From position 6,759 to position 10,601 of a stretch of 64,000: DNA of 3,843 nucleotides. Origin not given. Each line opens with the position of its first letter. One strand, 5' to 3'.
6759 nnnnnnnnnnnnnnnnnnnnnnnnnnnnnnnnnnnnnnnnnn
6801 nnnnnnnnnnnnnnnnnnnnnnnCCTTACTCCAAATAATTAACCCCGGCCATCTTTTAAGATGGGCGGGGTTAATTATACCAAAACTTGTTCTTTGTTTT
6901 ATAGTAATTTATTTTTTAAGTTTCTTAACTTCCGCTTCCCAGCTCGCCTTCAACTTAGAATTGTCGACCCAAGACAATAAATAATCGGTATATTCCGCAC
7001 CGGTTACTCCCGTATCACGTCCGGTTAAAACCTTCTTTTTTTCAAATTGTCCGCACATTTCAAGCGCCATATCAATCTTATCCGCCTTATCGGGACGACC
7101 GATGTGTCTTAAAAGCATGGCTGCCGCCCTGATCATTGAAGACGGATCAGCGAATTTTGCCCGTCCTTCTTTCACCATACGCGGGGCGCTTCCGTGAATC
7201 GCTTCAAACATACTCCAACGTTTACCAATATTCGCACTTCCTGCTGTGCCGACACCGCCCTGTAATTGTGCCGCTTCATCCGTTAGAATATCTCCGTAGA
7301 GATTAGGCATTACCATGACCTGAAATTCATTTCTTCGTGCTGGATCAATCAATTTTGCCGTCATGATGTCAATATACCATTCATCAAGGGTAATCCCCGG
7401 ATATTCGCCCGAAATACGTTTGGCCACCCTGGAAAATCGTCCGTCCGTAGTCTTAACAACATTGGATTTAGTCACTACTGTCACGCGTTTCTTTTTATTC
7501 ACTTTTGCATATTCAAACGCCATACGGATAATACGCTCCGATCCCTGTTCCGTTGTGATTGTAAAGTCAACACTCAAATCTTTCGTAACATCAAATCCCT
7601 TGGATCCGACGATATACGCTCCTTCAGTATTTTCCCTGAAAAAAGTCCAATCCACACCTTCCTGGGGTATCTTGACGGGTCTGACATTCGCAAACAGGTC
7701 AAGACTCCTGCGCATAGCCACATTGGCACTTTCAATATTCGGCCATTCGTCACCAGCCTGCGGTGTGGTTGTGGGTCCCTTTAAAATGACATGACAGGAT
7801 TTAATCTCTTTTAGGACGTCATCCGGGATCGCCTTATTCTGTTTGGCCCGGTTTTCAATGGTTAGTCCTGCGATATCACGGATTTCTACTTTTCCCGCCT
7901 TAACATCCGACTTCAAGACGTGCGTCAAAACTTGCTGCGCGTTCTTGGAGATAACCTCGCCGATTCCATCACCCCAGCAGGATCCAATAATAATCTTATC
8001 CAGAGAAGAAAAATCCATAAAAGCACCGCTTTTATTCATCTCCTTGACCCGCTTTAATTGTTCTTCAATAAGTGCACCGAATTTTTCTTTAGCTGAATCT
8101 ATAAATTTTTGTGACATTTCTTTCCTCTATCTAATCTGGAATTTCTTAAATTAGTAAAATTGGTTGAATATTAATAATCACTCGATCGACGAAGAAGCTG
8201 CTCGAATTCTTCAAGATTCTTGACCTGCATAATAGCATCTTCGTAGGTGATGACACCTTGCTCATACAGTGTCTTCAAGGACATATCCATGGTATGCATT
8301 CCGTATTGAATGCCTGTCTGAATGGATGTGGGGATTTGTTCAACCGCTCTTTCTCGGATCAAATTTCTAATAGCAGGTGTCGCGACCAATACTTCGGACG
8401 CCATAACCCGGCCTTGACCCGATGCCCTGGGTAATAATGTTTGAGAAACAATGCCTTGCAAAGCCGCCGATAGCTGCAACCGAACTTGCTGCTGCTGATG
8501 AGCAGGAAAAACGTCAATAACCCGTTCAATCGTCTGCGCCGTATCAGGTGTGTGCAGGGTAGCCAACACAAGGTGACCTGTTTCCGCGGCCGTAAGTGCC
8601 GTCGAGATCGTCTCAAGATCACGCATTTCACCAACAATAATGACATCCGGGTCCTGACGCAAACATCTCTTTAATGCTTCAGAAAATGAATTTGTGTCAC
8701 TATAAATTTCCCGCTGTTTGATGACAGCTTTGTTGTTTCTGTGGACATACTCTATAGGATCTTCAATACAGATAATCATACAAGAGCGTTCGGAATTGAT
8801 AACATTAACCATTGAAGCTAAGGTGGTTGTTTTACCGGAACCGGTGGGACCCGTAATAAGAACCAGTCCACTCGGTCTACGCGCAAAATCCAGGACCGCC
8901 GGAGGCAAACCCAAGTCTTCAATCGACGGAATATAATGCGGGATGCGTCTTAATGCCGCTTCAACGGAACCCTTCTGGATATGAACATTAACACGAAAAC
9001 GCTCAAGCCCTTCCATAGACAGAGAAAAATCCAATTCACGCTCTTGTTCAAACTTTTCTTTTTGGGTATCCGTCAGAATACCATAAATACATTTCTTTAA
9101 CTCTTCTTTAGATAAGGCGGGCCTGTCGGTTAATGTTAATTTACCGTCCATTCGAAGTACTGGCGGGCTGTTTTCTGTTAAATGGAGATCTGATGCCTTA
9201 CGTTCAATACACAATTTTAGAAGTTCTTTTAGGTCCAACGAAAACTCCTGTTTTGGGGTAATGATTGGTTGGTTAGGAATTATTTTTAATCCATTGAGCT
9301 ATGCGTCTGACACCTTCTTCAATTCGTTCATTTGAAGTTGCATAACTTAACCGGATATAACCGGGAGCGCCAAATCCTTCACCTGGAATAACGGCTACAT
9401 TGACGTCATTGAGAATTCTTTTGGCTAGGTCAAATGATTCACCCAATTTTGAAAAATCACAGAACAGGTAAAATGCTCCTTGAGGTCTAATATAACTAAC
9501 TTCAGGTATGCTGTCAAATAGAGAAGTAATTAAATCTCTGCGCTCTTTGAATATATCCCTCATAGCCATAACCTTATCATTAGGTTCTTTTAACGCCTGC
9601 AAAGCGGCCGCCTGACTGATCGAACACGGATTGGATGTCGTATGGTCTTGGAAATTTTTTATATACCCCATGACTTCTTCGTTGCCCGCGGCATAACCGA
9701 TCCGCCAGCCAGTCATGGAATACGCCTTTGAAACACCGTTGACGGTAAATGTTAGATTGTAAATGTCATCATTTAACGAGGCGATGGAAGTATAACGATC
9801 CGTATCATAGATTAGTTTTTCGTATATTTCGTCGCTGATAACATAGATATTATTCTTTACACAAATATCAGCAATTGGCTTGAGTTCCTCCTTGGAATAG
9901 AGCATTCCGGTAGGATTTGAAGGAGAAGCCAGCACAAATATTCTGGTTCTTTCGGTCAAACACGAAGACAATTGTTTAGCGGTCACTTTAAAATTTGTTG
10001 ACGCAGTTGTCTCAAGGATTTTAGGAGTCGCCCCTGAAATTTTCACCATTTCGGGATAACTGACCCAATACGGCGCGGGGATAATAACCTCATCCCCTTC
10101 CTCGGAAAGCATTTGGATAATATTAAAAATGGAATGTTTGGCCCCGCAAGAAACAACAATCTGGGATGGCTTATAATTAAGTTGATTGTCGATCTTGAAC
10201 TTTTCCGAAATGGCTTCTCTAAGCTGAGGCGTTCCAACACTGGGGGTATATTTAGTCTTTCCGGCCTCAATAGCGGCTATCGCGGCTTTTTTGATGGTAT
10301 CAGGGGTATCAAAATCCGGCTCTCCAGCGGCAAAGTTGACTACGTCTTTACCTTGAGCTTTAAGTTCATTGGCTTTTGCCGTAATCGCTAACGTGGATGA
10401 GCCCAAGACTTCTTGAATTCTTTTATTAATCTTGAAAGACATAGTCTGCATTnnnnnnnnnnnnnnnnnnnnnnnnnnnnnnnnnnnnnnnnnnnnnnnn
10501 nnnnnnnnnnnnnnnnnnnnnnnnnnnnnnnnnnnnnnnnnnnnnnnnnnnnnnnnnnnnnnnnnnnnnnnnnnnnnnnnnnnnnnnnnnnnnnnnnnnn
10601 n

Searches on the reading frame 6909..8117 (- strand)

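Call 57: search_protein_families(library=pfam, proteins=[window:6909-8117:-], max_evalue=0.0001)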
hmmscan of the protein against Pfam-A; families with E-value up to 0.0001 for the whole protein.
window:6909-8117:- (402 aa): 1 family
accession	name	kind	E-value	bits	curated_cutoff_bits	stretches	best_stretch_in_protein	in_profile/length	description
PF00180.25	Iso_dh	-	2.1e-69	234.8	27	1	47-354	5-321/348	Isocitrate/isopropylmalate dehydrogenase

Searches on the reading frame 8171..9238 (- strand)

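Call 57: search_protein_families(library=pfam, proteins=[window:8171-9238:-], max_evalue=0.0001)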
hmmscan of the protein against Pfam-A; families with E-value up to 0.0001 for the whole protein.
window:8171-9238:- (355 aa): 2 families
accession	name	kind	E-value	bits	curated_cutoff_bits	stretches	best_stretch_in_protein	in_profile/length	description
PF00437.27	T2SSE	-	4.5e-47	160.9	24.9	1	4-309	13-312/370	Type II/IV secretion system protein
PF13476.12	AAA_23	-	6.5e-05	24.1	27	0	116-142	15-38/201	AAA domain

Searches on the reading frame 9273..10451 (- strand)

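Call 57: search_protein_families(library=pfam, proteins=[window:9273-10451:-], max_evalue=0.0001)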
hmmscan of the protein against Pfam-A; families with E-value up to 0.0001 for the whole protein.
window:9273-10451:- (392 aa): 1 family
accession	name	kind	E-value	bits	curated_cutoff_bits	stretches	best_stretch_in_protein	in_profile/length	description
PF00155.27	Aminotran_1_2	-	2.2e-82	277.6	19.7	1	35-384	1-361/361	Aminotransferase class I and II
